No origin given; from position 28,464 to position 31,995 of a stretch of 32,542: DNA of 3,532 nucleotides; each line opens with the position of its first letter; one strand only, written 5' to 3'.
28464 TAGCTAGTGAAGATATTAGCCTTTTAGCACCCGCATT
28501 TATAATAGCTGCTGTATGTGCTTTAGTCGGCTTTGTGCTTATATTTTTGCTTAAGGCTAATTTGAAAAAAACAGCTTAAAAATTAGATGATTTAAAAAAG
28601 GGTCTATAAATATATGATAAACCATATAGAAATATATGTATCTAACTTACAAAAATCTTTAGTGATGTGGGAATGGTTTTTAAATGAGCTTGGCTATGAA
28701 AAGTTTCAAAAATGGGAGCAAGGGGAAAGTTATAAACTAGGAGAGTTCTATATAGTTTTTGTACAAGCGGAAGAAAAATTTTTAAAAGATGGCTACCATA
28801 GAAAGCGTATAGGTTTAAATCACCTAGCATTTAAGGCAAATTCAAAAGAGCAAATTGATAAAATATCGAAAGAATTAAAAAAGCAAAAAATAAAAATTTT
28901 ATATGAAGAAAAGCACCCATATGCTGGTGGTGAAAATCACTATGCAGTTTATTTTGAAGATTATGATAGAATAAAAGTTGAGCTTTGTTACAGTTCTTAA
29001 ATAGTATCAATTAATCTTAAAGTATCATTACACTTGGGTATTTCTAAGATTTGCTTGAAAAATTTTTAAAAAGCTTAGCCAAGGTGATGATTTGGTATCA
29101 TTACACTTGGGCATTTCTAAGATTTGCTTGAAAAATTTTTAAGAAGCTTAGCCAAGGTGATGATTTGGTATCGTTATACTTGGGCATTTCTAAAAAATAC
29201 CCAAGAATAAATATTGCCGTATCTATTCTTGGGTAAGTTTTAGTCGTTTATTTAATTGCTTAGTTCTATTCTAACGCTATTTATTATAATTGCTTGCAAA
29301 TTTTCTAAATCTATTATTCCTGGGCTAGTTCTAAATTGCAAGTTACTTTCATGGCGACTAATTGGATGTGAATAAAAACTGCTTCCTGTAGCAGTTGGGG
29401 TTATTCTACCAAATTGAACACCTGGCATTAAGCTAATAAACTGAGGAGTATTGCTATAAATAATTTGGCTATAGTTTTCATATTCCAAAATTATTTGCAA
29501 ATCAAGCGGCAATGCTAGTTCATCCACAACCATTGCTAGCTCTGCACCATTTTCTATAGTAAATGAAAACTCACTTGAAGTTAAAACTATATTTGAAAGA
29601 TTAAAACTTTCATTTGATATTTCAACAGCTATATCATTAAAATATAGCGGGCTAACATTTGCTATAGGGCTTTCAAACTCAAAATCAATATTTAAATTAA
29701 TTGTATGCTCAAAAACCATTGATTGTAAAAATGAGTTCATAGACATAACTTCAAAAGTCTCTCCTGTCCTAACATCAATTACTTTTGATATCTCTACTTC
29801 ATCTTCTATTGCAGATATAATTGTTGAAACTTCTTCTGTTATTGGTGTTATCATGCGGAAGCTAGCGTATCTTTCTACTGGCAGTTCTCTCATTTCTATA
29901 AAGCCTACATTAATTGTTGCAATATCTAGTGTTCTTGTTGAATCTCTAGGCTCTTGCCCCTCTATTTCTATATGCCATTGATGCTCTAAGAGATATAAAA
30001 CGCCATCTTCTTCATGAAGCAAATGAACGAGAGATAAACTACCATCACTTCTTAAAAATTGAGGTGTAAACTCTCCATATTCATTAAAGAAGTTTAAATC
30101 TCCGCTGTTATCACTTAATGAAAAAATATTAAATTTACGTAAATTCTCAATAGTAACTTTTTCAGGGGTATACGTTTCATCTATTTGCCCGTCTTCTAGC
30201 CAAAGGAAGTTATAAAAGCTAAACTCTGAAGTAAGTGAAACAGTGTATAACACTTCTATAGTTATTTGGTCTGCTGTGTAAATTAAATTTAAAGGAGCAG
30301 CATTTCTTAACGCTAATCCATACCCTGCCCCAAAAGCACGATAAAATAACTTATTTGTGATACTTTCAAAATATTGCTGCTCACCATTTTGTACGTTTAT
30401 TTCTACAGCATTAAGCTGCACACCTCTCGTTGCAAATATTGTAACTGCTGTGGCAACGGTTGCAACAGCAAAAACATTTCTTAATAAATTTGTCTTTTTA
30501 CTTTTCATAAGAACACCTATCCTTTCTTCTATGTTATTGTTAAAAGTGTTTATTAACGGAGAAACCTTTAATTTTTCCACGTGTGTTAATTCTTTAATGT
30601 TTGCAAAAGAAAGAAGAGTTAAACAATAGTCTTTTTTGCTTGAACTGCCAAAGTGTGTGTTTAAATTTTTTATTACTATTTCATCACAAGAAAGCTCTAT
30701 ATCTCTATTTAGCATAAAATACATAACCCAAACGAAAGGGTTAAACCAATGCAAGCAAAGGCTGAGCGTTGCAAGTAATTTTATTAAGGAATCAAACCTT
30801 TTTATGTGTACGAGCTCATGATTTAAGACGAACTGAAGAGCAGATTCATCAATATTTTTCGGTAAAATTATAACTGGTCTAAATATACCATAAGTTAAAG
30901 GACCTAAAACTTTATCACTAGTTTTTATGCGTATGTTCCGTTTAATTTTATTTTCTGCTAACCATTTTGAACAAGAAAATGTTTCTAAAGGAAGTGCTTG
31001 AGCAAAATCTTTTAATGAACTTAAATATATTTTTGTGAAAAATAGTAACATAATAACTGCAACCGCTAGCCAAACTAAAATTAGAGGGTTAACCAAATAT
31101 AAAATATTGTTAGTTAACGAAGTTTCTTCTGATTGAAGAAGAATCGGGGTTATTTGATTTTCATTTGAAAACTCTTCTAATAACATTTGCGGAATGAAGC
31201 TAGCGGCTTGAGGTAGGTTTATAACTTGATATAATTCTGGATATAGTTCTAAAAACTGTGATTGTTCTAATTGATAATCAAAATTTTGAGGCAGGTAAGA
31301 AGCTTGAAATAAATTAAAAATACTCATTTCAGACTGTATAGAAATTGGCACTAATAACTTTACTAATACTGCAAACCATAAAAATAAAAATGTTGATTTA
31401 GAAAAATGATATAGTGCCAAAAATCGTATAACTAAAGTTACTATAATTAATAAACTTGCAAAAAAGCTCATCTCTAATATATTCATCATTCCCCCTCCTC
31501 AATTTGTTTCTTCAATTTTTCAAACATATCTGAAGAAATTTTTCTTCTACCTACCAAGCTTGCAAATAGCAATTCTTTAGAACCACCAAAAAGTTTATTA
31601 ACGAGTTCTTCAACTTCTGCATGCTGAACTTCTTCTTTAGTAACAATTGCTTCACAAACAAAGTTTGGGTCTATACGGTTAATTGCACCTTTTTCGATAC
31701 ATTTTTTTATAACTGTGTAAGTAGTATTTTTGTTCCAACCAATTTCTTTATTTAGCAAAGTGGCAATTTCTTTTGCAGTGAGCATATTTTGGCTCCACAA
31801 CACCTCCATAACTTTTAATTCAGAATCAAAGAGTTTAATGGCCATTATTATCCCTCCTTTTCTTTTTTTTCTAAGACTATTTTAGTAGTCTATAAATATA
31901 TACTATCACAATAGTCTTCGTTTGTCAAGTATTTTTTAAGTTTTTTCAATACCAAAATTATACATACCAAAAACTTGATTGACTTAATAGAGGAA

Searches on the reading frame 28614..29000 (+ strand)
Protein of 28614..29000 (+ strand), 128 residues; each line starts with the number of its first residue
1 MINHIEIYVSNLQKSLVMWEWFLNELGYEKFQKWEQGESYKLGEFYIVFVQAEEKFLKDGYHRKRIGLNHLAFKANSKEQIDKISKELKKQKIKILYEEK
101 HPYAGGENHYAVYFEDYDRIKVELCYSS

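Call 32: search_protein_families(library=pfam, proteins=[window:28614-29000:+], max_evalue=0.0001)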
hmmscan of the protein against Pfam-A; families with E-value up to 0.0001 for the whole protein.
window:28614-29000:+ (128 aa): 2 families
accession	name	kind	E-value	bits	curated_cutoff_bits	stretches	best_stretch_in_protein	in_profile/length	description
PF00903.31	Glyoxalase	-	4.1e-07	30.8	20.6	1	2-124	2-121/121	Glyoxalase/Bleomycin resistance protein/Dioxygenase superfamily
PF13669.12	Glyoxalase_4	-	8.9e-07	29.6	27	1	3-113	1-109/109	Glyoxalase/Bleomycin resistance protein/Dioxygenase superfamily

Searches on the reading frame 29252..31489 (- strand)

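Call 32: search_protein_families(library=pfam, proteins=[window:29252-31489:-], max_evalue=0.0001)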
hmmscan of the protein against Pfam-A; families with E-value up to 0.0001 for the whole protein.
window:29252-31489:- (745 aa): 1 family
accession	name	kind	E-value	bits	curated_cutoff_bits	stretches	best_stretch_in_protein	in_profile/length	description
PF05569.17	Peptidase_M56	-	9.3e-44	150.2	31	1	4-326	3-295/296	BlaR1 peptidase M56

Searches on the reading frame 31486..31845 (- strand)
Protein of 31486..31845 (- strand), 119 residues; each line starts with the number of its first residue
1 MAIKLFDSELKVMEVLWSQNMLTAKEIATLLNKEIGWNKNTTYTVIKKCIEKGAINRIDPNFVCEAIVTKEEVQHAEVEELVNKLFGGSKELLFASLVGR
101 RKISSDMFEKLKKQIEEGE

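Call 32: search_protein_families(library=pfam, proteins=[window:31486-31845:-], max_evalue=0.0001)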
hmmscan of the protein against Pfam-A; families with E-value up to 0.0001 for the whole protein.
window:31486-31845:- (119 aa): 1 family
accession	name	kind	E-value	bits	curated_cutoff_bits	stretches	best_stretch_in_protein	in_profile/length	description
PF03965.22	Penicillinase_R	-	2.1e-21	76.9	22.6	1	7-117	3-115/115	Penicillinase repressor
